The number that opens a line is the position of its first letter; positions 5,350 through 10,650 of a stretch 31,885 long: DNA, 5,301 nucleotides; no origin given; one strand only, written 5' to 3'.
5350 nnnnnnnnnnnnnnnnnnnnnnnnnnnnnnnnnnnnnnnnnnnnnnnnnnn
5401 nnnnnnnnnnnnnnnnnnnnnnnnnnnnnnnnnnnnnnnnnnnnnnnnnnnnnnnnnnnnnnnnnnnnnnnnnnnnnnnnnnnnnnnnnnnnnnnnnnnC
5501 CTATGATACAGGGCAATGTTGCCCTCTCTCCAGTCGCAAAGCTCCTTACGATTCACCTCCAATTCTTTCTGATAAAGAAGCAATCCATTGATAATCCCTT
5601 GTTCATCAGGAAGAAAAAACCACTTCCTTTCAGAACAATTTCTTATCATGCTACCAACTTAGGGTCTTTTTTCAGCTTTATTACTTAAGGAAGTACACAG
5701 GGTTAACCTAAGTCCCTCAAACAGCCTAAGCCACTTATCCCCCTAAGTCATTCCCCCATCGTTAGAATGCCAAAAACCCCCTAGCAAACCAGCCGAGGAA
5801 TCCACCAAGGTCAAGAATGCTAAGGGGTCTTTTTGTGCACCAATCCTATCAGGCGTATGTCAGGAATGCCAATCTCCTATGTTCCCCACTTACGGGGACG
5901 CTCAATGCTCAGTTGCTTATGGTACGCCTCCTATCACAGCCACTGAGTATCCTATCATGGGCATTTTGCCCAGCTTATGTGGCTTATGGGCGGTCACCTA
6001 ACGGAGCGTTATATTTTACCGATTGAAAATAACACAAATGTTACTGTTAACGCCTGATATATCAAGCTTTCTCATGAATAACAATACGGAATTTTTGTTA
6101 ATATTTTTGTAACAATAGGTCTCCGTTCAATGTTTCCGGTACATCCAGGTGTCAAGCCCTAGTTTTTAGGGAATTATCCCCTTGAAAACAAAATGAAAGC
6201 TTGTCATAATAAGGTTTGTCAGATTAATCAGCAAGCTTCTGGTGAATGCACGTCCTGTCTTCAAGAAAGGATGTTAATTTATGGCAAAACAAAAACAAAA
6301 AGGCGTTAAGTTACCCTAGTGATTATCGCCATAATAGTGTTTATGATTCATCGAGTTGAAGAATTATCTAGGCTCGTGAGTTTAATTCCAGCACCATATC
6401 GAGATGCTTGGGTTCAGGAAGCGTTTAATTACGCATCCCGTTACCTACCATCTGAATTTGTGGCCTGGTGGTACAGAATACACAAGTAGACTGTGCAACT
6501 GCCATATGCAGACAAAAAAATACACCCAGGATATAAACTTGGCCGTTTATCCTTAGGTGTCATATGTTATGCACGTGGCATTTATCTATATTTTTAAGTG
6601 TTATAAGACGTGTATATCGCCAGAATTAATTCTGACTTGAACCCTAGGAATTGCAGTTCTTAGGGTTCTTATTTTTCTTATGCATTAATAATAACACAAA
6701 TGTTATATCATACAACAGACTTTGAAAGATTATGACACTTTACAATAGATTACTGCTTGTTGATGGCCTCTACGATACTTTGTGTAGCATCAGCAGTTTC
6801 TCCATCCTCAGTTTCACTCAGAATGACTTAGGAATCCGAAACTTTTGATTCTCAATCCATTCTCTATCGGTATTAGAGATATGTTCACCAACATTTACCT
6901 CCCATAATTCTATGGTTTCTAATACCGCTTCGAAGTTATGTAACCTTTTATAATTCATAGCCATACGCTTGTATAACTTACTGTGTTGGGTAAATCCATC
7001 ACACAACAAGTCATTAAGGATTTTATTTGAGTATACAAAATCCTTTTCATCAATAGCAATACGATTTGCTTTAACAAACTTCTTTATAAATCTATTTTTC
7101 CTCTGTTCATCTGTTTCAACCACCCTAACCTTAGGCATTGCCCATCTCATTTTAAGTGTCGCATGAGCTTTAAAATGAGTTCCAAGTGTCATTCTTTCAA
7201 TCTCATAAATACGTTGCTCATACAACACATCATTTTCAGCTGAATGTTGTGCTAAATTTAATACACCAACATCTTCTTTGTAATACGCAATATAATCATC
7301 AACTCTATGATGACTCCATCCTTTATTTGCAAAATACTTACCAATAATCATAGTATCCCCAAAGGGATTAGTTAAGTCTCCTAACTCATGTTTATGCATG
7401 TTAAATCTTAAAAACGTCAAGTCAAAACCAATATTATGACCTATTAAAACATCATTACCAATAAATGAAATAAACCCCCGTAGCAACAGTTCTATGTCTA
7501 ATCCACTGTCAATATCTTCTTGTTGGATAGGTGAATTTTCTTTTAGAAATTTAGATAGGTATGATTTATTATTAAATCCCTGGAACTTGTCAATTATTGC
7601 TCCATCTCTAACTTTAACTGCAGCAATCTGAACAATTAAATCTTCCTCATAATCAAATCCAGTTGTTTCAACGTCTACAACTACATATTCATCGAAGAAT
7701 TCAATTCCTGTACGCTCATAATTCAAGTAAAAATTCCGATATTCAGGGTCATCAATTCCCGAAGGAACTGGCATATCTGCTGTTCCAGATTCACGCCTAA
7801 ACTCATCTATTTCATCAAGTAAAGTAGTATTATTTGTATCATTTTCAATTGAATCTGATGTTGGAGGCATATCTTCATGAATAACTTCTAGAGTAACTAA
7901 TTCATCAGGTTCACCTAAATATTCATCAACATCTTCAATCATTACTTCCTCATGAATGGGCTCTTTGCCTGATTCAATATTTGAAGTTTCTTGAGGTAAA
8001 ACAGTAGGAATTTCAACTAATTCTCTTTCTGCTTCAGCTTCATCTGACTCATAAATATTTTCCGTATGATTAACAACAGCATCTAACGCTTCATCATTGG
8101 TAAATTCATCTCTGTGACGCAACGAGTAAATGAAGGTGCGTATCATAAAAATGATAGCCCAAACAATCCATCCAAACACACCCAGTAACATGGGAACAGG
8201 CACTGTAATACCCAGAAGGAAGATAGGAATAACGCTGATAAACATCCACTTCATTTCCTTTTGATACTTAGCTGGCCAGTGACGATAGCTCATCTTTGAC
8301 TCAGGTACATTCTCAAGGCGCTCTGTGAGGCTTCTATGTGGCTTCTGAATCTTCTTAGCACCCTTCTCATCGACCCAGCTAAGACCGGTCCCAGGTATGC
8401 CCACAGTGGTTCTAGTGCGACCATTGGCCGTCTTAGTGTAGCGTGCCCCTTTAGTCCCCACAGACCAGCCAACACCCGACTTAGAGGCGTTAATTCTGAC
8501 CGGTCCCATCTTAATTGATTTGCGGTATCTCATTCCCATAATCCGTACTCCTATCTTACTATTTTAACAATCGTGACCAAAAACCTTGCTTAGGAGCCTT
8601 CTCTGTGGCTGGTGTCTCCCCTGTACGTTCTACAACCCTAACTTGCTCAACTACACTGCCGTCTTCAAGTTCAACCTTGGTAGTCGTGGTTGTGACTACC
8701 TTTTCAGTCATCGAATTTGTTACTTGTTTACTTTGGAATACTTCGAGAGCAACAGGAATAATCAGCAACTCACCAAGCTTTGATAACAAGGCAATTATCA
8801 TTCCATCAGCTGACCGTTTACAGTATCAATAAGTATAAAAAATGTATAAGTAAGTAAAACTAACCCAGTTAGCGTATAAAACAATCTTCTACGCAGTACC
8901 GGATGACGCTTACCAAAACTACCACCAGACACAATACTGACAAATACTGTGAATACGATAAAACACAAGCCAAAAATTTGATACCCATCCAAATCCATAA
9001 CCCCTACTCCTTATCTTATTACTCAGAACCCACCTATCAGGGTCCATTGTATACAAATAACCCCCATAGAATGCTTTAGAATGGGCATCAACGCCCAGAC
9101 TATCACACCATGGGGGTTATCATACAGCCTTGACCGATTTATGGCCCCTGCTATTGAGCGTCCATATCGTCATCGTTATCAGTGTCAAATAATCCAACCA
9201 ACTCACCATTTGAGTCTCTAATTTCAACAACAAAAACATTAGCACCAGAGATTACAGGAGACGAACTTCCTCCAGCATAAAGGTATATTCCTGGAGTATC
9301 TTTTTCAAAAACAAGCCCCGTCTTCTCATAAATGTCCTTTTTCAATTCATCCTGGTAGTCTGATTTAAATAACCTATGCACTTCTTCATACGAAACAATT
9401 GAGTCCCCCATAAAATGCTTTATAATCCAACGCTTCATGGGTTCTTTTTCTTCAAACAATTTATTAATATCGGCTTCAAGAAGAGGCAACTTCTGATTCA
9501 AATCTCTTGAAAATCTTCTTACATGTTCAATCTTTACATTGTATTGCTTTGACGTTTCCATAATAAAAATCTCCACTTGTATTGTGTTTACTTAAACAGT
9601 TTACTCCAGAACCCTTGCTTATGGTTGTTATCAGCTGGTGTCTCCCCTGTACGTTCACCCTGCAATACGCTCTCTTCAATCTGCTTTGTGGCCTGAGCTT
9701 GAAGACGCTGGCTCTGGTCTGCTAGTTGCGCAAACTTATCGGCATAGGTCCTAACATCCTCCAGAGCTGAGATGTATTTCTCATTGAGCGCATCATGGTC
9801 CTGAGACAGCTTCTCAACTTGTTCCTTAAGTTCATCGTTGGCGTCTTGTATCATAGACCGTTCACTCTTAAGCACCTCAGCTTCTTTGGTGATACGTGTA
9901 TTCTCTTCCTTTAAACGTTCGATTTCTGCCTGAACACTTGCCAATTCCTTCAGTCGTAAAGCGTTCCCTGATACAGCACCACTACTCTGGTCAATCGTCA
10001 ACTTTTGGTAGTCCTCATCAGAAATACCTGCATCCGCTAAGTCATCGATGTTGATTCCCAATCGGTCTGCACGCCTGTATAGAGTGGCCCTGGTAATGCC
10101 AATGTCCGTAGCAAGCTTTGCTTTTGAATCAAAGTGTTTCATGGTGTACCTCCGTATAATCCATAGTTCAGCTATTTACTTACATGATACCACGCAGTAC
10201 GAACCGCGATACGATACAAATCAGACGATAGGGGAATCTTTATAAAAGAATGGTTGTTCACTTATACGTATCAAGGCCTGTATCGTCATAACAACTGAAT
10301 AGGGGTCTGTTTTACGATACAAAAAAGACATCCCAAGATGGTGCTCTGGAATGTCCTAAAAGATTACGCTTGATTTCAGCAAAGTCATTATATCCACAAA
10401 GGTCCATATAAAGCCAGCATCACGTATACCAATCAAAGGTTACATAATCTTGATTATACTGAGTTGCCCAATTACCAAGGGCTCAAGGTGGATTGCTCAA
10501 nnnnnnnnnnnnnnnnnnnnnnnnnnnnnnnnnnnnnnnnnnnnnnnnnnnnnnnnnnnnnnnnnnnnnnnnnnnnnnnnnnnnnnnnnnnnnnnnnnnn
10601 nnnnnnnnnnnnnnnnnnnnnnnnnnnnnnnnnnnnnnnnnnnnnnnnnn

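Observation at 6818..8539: Membrane-anchored DEDDh exonuclease fused to a DUF4236-like domain, with a composition break inside the gene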

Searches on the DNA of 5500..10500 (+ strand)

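Call 6: search_dna_similar(query=window:5500-10500:+, collection=phages, mode=near, max_rows=20)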
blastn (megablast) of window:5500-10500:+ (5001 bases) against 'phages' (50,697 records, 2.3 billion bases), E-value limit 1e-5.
No match.

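Call 63: search_dna_similar(query=window:5700-6030:-, collection=plasmids, mode=distant, max_rows=20)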
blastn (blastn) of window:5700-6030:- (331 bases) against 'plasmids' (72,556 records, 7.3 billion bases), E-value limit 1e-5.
No match.
